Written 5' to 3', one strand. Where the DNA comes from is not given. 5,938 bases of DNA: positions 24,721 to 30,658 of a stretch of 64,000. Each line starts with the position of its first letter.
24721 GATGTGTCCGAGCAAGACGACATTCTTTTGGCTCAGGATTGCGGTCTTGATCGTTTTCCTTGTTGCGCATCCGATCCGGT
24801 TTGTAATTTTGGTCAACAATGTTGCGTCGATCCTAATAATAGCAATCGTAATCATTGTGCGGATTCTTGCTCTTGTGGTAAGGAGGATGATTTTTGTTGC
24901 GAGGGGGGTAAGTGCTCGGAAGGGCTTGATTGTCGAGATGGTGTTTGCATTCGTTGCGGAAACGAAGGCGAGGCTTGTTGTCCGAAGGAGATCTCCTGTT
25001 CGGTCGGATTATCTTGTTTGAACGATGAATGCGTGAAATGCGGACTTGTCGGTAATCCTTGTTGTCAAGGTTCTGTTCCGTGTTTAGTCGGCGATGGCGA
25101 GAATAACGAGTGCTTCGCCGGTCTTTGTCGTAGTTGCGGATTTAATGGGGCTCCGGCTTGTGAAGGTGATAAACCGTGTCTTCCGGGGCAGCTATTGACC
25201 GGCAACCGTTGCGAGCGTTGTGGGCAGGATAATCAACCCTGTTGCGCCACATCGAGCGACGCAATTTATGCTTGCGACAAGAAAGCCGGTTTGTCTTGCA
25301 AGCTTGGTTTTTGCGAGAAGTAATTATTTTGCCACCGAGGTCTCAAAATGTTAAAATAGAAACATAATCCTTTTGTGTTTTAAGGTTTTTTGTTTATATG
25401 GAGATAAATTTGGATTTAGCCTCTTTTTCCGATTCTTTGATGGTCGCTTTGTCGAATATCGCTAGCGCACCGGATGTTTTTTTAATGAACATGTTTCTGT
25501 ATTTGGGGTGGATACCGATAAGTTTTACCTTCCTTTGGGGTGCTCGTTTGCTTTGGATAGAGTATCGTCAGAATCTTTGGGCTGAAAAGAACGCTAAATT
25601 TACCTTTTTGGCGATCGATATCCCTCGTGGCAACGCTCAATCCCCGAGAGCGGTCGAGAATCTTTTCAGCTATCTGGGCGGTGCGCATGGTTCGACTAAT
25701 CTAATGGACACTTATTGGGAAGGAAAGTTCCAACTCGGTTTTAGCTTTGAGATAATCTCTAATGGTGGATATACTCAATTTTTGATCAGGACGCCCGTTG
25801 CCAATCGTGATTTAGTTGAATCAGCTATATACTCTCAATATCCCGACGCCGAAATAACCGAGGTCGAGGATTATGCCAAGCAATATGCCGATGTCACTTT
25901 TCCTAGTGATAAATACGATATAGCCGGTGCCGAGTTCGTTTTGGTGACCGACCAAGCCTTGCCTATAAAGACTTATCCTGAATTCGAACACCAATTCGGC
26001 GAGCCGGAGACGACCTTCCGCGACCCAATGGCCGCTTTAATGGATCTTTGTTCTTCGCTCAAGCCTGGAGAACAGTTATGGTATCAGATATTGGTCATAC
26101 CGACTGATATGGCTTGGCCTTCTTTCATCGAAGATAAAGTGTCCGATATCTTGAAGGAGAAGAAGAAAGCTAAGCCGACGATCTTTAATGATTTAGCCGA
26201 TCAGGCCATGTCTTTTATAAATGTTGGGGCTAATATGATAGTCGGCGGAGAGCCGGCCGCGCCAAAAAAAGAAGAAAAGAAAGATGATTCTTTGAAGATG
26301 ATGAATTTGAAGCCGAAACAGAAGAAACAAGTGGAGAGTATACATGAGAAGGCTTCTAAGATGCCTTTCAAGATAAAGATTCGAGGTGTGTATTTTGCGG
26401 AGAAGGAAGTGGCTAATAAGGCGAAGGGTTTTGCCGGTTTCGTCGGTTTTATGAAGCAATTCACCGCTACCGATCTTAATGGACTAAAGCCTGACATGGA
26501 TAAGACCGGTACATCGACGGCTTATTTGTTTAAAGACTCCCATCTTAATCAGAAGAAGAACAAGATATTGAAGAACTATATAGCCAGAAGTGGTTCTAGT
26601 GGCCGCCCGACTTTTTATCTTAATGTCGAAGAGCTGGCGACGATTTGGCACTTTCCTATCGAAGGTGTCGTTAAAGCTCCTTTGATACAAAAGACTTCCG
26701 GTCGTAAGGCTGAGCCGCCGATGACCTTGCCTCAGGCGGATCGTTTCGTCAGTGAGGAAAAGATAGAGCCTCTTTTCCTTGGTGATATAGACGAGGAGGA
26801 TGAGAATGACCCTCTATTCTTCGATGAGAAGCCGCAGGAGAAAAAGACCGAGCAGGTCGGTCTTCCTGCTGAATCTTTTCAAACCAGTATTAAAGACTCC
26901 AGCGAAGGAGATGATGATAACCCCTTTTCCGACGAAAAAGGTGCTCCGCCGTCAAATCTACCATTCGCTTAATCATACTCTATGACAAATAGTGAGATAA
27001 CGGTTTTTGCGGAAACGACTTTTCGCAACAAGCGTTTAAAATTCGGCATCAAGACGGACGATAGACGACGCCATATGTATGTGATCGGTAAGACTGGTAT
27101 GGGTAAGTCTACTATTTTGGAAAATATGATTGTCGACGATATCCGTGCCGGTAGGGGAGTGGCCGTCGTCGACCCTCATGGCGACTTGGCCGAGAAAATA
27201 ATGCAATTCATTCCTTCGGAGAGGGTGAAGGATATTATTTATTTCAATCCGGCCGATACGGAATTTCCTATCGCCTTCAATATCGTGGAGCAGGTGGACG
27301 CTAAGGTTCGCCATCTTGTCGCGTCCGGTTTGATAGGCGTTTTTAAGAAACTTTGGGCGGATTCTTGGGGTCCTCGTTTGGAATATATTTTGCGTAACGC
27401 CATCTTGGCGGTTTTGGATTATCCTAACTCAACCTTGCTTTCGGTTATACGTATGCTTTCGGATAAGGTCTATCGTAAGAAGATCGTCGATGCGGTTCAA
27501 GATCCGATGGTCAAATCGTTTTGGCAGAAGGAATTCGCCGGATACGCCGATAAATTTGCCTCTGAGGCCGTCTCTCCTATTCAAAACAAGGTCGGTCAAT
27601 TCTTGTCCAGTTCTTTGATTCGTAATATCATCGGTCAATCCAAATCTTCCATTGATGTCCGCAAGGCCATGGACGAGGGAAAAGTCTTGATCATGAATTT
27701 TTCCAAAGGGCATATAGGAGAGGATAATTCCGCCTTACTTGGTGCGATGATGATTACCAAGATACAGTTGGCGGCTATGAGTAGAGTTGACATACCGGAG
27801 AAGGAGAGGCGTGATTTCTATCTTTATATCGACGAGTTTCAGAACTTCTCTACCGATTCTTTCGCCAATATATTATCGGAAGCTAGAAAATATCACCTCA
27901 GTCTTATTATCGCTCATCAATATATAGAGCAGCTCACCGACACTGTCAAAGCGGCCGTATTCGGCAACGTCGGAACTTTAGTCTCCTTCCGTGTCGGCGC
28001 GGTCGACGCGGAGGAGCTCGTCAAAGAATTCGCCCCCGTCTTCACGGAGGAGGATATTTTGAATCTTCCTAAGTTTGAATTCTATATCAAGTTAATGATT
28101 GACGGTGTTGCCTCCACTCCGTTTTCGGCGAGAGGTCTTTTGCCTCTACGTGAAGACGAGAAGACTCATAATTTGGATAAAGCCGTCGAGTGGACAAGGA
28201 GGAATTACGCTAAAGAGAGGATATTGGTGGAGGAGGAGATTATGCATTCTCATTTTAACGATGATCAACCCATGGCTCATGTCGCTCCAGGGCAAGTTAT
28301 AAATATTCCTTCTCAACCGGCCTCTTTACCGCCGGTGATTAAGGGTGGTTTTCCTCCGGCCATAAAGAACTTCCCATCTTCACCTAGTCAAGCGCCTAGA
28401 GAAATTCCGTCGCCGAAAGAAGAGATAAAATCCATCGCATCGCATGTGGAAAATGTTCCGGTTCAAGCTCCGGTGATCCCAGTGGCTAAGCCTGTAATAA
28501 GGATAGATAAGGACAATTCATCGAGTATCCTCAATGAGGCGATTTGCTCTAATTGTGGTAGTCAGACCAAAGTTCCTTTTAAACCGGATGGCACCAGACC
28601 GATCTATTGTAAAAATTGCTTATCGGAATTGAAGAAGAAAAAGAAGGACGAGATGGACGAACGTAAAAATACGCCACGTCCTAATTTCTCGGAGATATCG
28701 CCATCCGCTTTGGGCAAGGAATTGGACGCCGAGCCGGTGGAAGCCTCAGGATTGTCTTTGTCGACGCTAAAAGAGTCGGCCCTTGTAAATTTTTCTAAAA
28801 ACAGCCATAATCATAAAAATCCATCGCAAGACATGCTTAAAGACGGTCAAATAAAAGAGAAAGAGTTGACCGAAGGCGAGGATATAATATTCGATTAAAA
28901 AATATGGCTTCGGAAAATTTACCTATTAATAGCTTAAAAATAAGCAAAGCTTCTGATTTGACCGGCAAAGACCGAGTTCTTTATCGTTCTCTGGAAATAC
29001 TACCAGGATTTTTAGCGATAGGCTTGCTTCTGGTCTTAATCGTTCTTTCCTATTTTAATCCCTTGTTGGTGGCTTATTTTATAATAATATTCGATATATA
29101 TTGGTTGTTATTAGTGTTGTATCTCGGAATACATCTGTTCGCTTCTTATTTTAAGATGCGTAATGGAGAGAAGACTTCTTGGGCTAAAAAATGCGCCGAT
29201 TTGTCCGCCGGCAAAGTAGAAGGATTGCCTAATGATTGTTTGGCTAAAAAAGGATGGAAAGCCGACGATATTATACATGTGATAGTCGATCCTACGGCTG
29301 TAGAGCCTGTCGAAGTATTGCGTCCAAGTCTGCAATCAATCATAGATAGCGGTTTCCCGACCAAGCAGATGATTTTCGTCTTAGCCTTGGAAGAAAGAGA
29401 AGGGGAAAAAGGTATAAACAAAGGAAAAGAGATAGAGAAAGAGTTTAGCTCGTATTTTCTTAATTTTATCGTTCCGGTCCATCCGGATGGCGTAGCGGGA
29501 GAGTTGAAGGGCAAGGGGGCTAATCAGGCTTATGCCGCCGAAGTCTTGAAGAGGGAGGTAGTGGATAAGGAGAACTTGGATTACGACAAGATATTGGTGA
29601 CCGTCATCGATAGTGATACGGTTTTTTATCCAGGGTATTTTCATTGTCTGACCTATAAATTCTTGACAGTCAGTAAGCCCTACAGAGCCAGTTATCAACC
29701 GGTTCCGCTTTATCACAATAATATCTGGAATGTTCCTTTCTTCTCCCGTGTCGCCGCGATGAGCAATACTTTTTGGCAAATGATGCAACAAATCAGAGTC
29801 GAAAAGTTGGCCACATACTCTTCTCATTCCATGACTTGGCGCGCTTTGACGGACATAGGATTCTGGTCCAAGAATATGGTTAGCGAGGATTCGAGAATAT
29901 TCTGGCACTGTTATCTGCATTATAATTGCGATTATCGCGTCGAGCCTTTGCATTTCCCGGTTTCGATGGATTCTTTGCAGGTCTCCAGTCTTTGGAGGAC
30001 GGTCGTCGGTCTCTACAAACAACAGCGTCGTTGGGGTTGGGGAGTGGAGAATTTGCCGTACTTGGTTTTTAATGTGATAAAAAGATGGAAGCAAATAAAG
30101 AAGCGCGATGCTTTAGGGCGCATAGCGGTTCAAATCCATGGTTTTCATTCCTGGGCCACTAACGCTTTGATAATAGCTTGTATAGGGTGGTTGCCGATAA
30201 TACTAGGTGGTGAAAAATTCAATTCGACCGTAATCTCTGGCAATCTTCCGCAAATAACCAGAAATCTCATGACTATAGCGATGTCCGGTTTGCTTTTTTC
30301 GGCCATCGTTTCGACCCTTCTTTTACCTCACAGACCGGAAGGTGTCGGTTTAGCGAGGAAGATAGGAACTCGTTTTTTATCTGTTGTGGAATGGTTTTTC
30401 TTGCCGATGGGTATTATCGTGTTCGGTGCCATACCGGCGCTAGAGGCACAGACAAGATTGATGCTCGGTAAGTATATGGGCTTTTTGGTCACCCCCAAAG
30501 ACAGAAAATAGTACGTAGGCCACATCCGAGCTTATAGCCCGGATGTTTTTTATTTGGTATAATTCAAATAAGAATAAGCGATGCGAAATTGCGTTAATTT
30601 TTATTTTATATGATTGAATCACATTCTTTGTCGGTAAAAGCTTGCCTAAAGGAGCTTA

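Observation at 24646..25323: Lipoprotein made of six tandem Cys-rich mini-domains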

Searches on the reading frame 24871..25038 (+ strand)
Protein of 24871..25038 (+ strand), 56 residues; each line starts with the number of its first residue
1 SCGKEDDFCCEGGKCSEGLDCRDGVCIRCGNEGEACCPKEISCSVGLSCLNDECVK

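Call 65: predict_structure(alignment_id=A3)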
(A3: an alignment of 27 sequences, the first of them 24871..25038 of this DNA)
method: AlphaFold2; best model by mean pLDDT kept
length: 56 residues; sequences in the alignment: 27
mean_pLDDT: 93.6   pTM: 0.68
mean pLDDT of the five models: 93.6, 93.5, 93.0, 91.2, 90.9
residues with pLDDT >= 90: 50; 70-90: 6; 50-70: 0; < 50: 0
segments of 3 or more residues with pLDDT < 50: none
pLDDT, mean of each block of 10 residues (from residue 1): 94 93 94 92 94 95
secondary structure, 60 per line:
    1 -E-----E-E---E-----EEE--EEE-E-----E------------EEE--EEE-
elements in order: E20-22 E25-27 E48-50 E53-55
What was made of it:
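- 24955..25038 (+): Module 3 (aa 104-131): canonical 6-Cys module. The AF2 model of modules 2-3 has pLDDT 93.6 (call 65).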

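Call 68: fold_search(model_id=the predicted structure, library=pdb)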
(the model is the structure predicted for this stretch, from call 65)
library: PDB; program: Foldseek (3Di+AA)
matches with E <= 10: 65; with E <= 0.001: 0
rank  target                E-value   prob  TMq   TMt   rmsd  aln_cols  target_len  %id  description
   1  5irx_E                1.8e-01  0.44  0.36  0.28  11.4        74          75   27  Structure of TRPV1 in complex with DkTx and RTX, determined in lipid nanodisc (released 2016-05-25)
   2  3s8v_X                6.2e-01  0.33  0.47  0.38   6.4        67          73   25  Crystal structure of LRP6-Dkk1 complex (released 2011-10-26)
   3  6cuc_MODEL_1_A        7.6e-01  0.14  0.33  0.25  13.0        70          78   24  Solution structure of double knot toxin (DkTx) (released 2019-03-27)
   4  2m9l_MODEL_1_A        8.7e-01  0.69  0.40  0.59   2.6        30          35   27  Solution structure of protoxin-1 (released 2014-04-30)
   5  3s2k_C                1.2e+00  0.44  0.55  0.44   5.7        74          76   26  Structural basis of Wnt signaling inhibition by Dickkopf binding to LRP5/6. (released 2011-11-02)
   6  3zxb_B                1.3e+00  0.15  0.40  0.34   8.1        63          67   25  Wild type single insulin-like growth factor binding domain protein (SIBD-1) from Cupiennius salei (released 2012-06-06)
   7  1bx8                  1.7e+00  0.06  0.24  0.26   9.5        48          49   25  HIRUSTASIN FROM HIRUDO MEDICINALIS AT 1.4 ANGSTROMS (released 1999-04-27)
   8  1wqb_MODEL_1_A        1.8e+00  0.38  0.37  0.58   2.9        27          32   44  Three-dimensional Solution Strucutre of Aptotoxin VII, from the venom of a Trap-door Spider (released 2005-12-13)
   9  6mk4_MODEL_1_A        1.9e+00  0.38  0.37  0.61   2.5        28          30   32  Solution NMR structure of spider toxin analogue [E17K]ProTx-II (released 2018-12-19)
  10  4kt1_E                1.9e+00  0.05  0.30  0.21  11.0        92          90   25  Complex of R-spondin 1 with LGR4 extracellular domain (released 2013-06-19)
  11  7lvn_MODEL_1_A        2.2e+00  0.41  0.40  0.58   2.6        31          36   32  Solution structure of tarantula toxin omega-Avsp1a (released 2022-03-02)
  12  3zxb_A                2.2e+00  0.14  0.40  0.34   6.6        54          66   28  Wild type single insulin-like growth factor binding domain protein (SIBD-1) from Cupiennius salei (released 2012-06-06)
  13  5fzx_MODEL_1_A        2.5e+00  0.33  0.36  0.53   2.5        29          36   28  High resolution solution NMR structure of the spider venom peptide U5- scytotoxin-Sth1a (released 2016-06-08)
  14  2n3p_MODEL_1_A        2.5e+00  0.13  0.30  0.47   3.7        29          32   34  SOLUTION NMR STRUCTURE of ASTEROPSIN G from MARINE SPONGE ASTEROPUS (released 2016-06-08)
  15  1v90_MODEL_1_A        2.5e+00  0.08  0.27  0.36   4.7        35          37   23  Solution structure by NMR means of delta-paluIT1-NH2 (released 2005-03-29)
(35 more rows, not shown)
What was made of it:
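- Closest known: Disulfide-directed beta-hairpin. Same: DDH toxins LaIT1, U1-LITX-Lw1a and J-ACTX-Hv1c are among the Foldseek hits (call 68).
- Rmsd is 2.3-3.0 A over 27-31 columns (call 68). The best partial fold matches are toxins and inhibitors: DkTx, hirustasin, AmFPI-1 (call 68).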

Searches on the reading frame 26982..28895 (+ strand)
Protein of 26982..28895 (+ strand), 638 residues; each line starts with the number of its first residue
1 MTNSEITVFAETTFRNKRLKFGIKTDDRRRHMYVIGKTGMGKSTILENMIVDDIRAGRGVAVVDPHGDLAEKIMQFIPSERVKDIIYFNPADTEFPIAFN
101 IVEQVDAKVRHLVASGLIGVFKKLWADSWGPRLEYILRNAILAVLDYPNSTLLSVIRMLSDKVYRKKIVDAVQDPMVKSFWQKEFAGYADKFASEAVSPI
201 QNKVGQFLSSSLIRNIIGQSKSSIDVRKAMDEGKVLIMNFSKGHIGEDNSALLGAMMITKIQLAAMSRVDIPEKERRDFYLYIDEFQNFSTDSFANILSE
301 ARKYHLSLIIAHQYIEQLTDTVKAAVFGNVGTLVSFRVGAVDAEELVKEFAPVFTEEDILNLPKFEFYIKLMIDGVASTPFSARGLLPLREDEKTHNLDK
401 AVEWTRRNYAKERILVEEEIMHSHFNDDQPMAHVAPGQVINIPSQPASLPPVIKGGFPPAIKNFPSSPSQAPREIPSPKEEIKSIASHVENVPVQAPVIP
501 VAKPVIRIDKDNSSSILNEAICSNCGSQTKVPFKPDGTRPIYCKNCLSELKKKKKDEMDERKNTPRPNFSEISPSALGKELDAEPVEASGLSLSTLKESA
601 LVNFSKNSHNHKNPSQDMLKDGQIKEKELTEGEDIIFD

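Call 9: search_protein_families(library=pfam, proteins=[window:26982-28895:+], max_evalue=0.001)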
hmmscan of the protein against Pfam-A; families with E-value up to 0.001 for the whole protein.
window:26982-28895:+ (638 aa): 7 families
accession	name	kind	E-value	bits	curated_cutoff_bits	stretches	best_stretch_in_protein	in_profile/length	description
PF23477.1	zf_Tbcl_2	-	4.2e-14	52.4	27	1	519-549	5-35/37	Probable treble clef zinc finger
PF10412.15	TrwB_AAD_bind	-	1.5e-12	47.5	20.5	1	25-321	11-289/387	Type IV secretion-system coupling protein DNA-binding domain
PF01935.23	DUF87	-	1.1e-07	32.7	23.2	1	29-244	23-205/220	Helicase HerA, central domain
PF12696.13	TraG-D_C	-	8.8e-06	26.1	22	1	279-358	2-83/126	TraM recognition site of TraD and TraG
PF02534.20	T4SS-DNA_transf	-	5.4e-05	22.7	20.1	0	24-109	39-121/468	Type IV secretory system Conjugative DNA transfer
PF13401.12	AAA_22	-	0.00021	22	27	0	28-50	4-26/130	AAA domain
PF25199.1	nSTAND_NTPase5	-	0.00022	21.5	34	0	24-105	36-119/145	Novel STAND NTPase 5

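Call 81: search_protein_families(library=ncbifam, proteins=[window:26982-28895:+], max_evalue=0.01)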
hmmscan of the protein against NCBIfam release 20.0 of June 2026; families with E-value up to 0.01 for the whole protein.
window:26982-28895:+ (638 aa): 11 families
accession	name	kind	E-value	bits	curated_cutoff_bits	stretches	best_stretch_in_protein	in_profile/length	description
TIGR04272.1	cxxc_cxxc_Mbark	domain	2.6e-15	55.9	36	1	519-549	5-35/37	CxxC-x17-CxxC domain-containing protein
TIGR03743.1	SXT_TraD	subfamily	2.4e-13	49.5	366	2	23-103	169-252/636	conjugative transfer system coupling protein TraD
NF045973.1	conju_CD1115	equivalog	8e-11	41.4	250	1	24-339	19-358/442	VirD4-like conjugal transfer protein, CD1115 family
TIGR03754.1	conj_TOL_TraD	equivalog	1.7e-08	33.4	647.55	1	23-69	174-220/643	type IV conjugative transfer system coupling protein TraD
NF053655.1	CedD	equivalog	9.1e-08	31.2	600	1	16-91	208-282/527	DNA-translocating ATPase CedD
NF041447.1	TrbC_conju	equivalog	6.9e-06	24.8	800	1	23-66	123-166/685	F-type conjugative transfer protein TrbC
NF045975.1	VirB4_plasma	equivalog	9.5e-05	20.3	590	1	25-66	510-552/894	Mbov_0397 family ICE element conjugal transfer ATPase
TIGR00929.1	VirB4_CagE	subfamily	0.0003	19.1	643.1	0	276-359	633-721/792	VirB4 family type IV secretion/conjugal transfer ATPase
TIGR02759.1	TraD_Ftype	equivalog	0.00039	19.3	521.35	0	259-322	389-453/566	type IV conjugative transfer system coupling protein TraD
NF007593.0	PRK10236.1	equivalog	0.0086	15.8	395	0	254-307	40-91/237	acidic protein MsyB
NF033849.1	ser_rich_anae_1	subfamily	0.0099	13.2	650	0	18-340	749-1092/1163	serine-rich protein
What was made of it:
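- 25398..28898 (+): Downstream neighbours: a 524-aa protein with a hydrophobic N-terminal segment (its positional counterparts in related loci are DUF8128) and a 638-aa TrwB/VirD4-like ATPase with a treble-clef zinc finger; context. Pfam and NCBIfam (calls 9, 81).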

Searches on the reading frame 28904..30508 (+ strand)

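Call 9: search_protein_families(library=pfam, proteins=[window:28904-30508:+], max_evalue=0.001)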
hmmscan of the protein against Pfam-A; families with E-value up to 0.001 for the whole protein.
window:28904-30508:+ (535 aa): 1 family
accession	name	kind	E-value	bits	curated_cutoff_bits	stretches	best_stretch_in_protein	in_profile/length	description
PF13632.12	Glyco_trans_2_3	-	3.5e-10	40.5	27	1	232-427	2-173/198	Glycosyl transferase family group 2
